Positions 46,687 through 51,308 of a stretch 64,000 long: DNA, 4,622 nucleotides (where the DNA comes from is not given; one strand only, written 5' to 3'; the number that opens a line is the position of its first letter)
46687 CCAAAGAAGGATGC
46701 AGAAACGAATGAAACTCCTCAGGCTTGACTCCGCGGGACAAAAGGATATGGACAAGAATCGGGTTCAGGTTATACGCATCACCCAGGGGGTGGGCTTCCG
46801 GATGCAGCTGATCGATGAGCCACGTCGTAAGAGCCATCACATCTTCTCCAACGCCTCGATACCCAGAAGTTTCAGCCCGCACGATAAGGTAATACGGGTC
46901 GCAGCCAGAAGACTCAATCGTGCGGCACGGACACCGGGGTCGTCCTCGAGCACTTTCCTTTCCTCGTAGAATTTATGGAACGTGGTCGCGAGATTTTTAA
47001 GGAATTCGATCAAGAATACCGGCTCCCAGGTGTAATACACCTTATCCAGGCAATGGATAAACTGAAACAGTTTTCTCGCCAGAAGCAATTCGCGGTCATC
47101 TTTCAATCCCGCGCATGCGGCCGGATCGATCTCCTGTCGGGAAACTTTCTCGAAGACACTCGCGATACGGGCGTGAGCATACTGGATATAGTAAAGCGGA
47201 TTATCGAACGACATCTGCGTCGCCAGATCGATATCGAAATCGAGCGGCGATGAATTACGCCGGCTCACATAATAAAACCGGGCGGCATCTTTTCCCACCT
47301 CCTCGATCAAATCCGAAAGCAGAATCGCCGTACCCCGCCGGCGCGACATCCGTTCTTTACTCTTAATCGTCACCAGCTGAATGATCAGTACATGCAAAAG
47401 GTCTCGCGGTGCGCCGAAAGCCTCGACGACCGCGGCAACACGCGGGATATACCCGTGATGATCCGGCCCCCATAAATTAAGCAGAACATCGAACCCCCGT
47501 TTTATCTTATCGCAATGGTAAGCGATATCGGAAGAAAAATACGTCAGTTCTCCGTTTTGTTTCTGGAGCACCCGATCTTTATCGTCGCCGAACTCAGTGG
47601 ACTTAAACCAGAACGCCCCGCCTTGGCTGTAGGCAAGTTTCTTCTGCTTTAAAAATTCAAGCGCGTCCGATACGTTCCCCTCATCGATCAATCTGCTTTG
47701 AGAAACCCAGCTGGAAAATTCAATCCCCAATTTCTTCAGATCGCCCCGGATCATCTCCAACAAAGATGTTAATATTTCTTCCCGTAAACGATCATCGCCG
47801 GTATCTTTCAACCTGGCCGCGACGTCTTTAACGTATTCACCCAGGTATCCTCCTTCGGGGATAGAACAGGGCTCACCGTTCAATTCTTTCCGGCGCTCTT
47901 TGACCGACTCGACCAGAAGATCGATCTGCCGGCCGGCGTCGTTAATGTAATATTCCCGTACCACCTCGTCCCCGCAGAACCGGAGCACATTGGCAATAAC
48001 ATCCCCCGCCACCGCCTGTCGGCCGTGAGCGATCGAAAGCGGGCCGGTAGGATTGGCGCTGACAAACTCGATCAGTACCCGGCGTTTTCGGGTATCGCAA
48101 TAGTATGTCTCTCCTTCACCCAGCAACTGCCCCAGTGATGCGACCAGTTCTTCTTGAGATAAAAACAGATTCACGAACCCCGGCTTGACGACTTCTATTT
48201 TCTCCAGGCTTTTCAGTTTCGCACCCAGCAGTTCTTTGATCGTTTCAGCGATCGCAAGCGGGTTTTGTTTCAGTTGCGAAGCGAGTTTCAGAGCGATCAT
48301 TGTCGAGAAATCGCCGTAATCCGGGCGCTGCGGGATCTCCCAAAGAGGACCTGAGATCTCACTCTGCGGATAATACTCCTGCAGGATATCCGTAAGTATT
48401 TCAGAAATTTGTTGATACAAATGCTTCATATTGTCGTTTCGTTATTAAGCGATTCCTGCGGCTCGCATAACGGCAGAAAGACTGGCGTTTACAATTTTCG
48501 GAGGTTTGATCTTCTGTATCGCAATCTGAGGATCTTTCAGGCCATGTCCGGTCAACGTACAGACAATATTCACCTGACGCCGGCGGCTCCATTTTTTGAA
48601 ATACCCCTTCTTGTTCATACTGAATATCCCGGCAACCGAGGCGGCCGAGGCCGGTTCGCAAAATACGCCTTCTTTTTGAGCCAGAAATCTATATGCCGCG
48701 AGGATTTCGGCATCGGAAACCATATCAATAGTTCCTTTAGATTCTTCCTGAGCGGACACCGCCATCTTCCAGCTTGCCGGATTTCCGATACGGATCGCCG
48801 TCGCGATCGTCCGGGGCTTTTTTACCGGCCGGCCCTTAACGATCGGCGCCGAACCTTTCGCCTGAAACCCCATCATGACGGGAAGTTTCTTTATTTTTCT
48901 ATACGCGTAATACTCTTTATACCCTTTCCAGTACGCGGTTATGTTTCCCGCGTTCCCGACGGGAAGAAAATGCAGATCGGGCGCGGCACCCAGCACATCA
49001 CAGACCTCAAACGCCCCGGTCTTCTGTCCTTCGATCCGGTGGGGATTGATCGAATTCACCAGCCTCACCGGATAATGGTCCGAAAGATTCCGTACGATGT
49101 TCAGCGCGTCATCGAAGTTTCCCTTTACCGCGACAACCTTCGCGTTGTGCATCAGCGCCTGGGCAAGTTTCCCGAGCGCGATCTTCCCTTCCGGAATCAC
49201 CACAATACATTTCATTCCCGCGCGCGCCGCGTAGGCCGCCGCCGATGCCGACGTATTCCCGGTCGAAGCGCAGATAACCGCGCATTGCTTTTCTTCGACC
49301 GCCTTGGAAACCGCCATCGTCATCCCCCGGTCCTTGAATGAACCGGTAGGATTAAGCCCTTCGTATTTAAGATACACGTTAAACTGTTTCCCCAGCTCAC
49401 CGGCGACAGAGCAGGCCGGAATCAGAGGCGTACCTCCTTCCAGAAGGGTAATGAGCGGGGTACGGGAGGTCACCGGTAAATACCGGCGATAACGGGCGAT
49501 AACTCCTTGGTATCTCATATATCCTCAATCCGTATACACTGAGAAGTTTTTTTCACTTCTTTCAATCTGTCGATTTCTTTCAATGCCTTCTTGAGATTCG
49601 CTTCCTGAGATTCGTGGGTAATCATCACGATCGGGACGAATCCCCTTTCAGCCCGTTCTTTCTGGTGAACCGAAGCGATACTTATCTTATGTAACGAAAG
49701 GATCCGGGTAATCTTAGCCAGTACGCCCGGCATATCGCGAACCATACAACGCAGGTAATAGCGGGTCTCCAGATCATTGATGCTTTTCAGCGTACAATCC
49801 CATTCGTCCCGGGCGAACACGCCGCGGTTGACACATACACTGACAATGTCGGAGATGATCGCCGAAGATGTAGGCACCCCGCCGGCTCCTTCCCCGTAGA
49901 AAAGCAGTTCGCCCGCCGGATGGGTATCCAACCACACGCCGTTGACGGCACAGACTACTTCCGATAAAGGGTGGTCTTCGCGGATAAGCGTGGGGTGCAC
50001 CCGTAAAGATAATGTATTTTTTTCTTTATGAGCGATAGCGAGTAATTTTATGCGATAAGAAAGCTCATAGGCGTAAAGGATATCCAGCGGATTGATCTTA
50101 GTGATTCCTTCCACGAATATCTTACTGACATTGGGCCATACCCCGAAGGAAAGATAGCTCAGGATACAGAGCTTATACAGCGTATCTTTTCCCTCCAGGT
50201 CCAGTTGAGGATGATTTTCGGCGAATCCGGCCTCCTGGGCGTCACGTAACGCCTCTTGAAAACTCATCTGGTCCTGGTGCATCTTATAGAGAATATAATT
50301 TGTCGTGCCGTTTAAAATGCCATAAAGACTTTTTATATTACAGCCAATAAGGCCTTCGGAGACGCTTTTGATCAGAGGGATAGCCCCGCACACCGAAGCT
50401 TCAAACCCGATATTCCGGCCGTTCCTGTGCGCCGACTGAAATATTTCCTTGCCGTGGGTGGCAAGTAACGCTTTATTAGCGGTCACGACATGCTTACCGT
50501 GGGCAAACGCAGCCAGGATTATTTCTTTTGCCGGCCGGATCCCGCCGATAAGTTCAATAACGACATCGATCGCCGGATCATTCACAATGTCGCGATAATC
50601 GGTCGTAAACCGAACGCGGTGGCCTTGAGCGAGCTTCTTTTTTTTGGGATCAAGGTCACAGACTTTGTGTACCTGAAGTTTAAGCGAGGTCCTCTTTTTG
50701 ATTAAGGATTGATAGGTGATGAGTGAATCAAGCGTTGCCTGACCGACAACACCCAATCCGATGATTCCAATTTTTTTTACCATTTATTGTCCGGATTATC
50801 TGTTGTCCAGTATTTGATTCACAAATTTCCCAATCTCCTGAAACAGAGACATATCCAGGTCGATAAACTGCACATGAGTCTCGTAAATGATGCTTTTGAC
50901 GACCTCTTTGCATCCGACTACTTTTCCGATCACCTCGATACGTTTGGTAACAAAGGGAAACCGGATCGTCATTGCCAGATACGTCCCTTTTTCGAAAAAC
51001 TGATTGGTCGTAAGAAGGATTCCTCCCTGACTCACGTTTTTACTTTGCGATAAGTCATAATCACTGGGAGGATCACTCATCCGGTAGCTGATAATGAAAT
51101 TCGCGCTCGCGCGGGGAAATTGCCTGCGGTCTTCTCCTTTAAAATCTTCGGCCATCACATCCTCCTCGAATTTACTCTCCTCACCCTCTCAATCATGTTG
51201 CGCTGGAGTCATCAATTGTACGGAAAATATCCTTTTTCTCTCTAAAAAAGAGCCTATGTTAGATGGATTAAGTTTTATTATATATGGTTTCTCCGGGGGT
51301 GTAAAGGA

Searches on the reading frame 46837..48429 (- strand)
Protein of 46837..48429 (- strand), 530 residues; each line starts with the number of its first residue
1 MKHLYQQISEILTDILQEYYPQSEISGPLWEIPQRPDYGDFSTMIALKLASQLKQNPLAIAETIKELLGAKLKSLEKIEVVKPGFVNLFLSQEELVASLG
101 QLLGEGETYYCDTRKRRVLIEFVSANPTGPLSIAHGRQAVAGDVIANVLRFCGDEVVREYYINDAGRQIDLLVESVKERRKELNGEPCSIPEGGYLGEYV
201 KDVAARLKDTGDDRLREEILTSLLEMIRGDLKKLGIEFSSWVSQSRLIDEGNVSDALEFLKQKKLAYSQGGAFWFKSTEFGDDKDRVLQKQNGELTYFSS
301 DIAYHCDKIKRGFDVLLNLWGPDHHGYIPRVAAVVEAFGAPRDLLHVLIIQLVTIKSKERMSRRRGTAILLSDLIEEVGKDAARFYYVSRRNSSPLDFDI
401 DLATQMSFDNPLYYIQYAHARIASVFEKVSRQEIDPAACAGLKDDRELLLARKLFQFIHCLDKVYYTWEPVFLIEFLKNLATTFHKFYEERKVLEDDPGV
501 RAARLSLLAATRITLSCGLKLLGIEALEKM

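Call 107: search_protein_families(library=pfam, proteins=[window:46837-48429:-], max_evalue=0.00001)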
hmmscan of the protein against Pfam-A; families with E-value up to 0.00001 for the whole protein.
window:46837-48429:- (530 aa): 3 families
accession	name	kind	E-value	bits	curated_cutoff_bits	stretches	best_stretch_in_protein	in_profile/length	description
PF05746.21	DALR_1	-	3.1e-29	101.9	22.3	1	415-530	1-117/117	DALR anticodon binding domain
PF00750.26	tRNA-synt_1d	-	1.2e-19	70.9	23.3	1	101-383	4-303/349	tRNA synthetases class I (R), catalytic domain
PF03485.21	Arg_tRNA_synt_N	-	3.4e-17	63.2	21.5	1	7-90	2-85/85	Arginyl tRNA synthetase N terminal domain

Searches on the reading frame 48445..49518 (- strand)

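Call 107: search_protein_families(library=pfam, proteins=[window:48445-49518:-], max_evalue=0.00001)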
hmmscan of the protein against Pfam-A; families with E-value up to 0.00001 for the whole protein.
window:48445-49518:- (357 aa): 1 family
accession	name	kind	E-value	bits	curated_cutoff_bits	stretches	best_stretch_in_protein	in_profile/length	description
PF00291.31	PALP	-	7.2e-70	236.1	35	1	23-316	1-287/295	Pyridoxal-phosphate dependent enzyme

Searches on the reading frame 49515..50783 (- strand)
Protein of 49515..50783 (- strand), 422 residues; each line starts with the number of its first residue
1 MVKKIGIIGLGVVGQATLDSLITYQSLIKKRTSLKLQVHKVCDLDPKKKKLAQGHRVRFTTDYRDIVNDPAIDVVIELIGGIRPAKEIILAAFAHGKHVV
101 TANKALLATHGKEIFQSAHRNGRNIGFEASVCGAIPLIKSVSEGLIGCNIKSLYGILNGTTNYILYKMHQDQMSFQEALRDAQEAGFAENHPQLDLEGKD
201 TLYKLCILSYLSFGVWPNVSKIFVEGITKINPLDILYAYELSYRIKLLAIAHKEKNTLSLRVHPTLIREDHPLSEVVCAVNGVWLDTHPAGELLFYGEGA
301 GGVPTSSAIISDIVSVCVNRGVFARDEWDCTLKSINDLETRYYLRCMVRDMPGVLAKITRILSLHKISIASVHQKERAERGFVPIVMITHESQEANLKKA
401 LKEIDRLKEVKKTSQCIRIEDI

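Call 19: find_related_loci(query=window:49515-50783:-, collection=genome_contigs, flank=10000)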
Query window:49515-50783:- (422 aa) in genome_contigs; peptide patterns used: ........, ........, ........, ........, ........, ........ (x = any residue, [..] = any of these).
47 stretches matched a pattern; 2 encode a relative of the query (tblastn E <= 1e-3); 2 distinct loci.
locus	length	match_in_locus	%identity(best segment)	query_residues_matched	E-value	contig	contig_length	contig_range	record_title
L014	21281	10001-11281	44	6-421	2e-110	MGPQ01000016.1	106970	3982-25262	MAG: Deltaproteobacteria bacterium GWB2_55_19 gwb2_scaffold_43, whole genome shotgun sequence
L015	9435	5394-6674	44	6-421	4e-110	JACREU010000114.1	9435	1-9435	MAG: Deltaproteobacteria bacterium isolate NC_groundwater_1707_Pr3_B-0.1um_57_20 SR-2_scaffold_141_3596010, whole genome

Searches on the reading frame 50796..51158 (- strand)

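Call 7: search_protein_families(library=pfam, proteins=[window:50796-51158:-], max_evalue=1)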
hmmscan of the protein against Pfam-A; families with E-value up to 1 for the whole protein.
window:50796-51158:- (120 aa): 1 family
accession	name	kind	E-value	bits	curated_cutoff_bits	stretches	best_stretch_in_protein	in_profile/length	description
PF07238.19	PilZ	-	1.1e-11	45.3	22.5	1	10-114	1-101/102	PilZ domain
